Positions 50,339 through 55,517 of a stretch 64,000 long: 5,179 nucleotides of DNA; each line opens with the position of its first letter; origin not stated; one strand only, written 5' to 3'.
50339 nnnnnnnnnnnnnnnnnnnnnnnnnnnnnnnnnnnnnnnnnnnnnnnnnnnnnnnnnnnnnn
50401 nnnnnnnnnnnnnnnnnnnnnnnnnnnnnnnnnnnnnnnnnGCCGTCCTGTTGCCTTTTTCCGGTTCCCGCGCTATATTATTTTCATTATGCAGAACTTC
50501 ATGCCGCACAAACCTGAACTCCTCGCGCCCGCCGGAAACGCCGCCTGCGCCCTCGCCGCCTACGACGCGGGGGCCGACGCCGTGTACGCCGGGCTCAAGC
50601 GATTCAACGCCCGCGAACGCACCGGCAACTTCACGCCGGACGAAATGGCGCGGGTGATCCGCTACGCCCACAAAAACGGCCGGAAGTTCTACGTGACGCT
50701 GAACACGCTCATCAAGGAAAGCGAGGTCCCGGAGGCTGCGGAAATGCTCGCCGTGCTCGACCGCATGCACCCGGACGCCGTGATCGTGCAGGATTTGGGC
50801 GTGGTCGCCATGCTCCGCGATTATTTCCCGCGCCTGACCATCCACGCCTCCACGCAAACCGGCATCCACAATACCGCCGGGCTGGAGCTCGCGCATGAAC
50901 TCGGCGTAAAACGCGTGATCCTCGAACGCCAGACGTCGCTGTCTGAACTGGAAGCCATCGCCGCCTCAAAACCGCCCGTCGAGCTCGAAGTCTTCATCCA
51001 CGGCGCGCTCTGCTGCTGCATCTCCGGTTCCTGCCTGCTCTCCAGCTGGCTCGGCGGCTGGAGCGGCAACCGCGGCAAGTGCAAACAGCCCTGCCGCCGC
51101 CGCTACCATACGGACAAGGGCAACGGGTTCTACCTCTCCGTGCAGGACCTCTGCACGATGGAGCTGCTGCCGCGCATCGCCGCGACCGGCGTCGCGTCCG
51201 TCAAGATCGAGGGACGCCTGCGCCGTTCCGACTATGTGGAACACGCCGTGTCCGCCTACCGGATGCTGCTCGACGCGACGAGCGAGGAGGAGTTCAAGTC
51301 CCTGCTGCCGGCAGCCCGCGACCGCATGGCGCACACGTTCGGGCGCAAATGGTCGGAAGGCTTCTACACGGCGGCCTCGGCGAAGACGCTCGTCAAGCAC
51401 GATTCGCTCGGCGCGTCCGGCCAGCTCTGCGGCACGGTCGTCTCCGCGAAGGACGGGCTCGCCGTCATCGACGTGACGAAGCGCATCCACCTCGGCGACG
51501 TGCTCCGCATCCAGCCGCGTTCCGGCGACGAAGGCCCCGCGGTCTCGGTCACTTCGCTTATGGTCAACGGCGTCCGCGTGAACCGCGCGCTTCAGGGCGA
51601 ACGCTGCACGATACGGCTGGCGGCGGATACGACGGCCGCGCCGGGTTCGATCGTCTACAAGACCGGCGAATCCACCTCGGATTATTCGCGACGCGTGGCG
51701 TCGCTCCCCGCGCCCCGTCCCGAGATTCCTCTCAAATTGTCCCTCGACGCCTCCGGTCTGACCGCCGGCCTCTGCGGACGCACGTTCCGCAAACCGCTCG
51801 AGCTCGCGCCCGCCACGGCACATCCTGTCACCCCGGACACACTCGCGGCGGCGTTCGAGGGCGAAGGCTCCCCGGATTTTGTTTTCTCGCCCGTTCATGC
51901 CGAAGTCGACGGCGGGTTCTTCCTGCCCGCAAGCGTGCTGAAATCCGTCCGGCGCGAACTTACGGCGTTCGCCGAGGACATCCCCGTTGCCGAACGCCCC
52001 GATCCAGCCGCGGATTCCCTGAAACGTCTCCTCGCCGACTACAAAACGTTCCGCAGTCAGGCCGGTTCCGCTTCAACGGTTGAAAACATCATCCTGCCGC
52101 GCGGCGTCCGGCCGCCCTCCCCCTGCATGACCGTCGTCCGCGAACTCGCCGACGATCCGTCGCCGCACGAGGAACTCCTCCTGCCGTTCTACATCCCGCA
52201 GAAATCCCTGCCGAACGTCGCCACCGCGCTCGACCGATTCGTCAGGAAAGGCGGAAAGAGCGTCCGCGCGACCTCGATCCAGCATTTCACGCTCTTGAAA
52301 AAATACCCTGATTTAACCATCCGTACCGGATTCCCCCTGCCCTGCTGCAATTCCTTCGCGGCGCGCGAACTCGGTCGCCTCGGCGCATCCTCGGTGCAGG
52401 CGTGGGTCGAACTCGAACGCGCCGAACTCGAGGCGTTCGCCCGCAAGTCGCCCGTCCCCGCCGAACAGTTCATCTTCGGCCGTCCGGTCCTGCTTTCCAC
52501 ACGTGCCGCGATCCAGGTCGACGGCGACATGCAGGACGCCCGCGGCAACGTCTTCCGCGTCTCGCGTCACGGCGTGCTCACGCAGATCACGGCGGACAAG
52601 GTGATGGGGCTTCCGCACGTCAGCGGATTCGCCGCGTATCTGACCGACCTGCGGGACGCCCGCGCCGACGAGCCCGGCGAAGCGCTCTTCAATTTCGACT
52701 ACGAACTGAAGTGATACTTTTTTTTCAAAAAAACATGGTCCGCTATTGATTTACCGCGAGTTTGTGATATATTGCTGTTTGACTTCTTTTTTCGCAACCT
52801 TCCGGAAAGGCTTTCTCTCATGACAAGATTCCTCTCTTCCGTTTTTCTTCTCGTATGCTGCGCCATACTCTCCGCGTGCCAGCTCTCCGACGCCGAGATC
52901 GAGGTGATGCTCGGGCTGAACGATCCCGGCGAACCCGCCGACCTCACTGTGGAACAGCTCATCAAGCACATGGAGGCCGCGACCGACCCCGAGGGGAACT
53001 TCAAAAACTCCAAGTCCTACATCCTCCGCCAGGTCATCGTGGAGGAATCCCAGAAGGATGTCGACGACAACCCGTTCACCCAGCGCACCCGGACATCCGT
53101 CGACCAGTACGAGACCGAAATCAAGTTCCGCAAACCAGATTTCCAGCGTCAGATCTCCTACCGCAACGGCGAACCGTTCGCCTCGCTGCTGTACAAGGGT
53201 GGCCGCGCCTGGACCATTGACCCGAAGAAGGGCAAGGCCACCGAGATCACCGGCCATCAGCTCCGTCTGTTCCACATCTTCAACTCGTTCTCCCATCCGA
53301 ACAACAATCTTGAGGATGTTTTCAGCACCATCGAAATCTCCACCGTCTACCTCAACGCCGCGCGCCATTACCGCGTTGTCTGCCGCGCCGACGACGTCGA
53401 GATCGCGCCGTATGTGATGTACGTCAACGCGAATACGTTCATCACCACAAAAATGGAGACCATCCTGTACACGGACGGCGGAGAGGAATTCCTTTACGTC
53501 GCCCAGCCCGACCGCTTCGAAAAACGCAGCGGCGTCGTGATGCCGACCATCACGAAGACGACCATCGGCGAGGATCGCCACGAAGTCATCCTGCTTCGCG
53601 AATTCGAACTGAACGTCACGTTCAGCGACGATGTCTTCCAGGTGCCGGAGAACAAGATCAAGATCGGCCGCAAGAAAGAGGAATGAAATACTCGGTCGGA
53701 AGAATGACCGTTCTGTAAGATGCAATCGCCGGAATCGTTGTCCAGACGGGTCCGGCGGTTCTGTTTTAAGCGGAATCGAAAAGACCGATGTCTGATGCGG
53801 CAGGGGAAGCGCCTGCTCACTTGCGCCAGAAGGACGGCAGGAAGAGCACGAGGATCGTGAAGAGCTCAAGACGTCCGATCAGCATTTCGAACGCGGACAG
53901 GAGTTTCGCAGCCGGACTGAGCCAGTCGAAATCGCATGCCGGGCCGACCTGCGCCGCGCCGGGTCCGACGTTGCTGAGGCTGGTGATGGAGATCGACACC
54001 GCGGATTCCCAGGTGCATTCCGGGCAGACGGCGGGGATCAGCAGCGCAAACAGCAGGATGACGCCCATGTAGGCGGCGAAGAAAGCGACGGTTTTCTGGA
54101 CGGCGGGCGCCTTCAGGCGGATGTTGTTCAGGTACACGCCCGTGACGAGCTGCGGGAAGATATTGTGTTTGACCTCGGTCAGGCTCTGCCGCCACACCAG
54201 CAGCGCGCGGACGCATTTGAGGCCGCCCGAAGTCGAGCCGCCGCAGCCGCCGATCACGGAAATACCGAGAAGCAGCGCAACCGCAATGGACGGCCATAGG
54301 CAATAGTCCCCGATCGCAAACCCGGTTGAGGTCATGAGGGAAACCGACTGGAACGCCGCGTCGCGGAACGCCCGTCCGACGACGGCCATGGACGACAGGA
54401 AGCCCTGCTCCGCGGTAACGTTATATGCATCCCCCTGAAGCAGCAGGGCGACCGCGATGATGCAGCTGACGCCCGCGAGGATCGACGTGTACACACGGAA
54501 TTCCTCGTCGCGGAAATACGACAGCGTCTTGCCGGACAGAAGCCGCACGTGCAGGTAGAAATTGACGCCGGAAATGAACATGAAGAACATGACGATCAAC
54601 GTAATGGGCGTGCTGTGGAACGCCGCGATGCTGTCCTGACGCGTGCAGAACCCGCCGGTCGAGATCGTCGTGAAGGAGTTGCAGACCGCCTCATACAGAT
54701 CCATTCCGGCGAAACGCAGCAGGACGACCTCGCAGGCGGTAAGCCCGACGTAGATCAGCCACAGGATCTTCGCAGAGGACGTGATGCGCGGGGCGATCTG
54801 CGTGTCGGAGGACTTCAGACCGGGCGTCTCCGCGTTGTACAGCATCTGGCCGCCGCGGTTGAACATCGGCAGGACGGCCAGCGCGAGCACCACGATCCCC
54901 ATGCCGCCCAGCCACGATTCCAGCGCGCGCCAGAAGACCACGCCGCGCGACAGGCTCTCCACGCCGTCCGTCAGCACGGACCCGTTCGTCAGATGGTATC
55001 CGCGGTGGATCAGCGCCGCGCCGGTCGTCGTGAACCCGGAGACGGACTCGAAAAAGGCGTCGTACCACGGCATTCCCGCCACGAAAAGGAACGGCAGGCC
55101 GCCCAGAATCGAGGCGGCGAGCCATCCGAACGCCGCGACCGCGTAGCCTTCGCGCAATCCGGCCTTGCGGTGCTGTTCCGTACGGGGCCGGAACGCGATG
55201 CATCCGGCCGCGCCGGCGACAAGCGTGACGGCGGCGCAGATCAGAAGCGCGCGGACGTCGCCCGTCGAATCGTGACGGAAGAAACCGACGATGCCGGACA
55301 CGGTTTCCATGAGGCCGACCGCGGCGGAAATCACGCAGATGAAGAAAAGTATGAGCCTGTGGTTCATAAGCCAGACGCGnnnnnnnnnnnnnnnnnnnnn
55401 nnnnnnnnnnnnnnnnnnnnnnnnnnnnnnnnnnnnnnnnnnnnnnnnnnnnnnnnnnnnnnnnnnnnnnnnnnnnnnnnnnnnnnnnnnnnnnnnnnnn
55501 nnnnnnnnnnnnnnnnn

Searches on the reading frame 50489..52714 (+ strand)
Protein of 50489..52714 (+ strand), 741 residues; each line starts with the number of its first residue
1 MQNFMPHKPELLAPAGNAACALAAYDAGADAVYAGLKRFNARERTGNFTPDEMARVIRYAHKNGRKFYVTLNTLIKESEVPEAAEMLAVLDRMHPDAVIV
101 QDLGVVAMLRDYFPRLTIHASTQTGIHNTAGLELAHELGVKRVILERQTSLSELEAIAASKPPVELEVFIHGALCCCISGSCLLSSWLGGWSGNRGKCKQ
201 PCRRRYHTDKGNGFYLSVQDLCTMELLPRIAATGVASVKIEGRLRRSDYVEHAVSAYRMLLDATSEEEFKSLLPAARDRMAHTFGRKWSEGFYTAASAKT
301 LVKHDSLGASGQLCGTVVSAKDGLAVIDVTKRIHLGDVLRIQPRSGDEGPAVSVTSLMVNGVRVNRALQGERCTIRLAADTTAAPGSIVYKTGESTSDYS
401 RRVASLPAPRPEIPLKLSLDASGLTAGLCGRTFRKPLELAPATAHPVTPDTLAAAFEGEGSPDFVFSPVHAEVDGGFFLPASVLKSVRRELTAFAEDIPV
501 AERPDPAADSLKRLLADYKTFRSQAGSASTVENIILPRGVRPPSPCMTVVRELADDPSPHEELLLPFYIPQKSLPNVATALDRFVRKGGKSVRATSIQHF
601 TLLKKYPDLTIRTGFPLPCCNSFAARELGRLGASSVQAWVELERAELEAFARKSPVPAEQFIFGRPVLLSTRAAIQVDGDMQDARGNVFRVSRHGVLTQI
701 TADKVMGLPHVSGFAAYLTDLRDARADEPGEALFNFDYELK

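Call 78: search_protein_families(library=pfam, proteins=[window:50489-52714:+], max_evalue=0.00001)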
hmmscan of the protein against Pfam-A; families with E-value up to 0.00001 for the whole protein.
window:50489-52714:+ (741 aa): 2 families
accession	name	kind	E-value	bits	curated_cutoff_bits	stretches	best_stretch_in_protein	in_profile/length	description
PF01136.24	Peptidase_U32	-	3.4e-70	236.4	22.4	1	82-295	3-229/233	Peptidase family U32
PF12392.13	DUF3656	-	9.6e-08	33.1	22.1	1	390-493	2-102/109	Collagenase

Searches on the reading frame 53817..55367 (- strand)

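Call 78: search_protein_families(library=pfam, proteins=[window:53817-55367:-], max_evalue=0.00001)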
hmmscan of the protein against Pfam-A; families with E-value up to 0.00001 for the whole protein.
window:53817-55367:- (516 aa): 1 family
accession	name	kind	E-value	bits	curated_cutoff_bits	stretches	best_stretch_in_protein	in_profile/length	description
PF02386.22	TrkH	-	6.6e-51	173.7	27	1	62-511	23-497/502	Cation transport protein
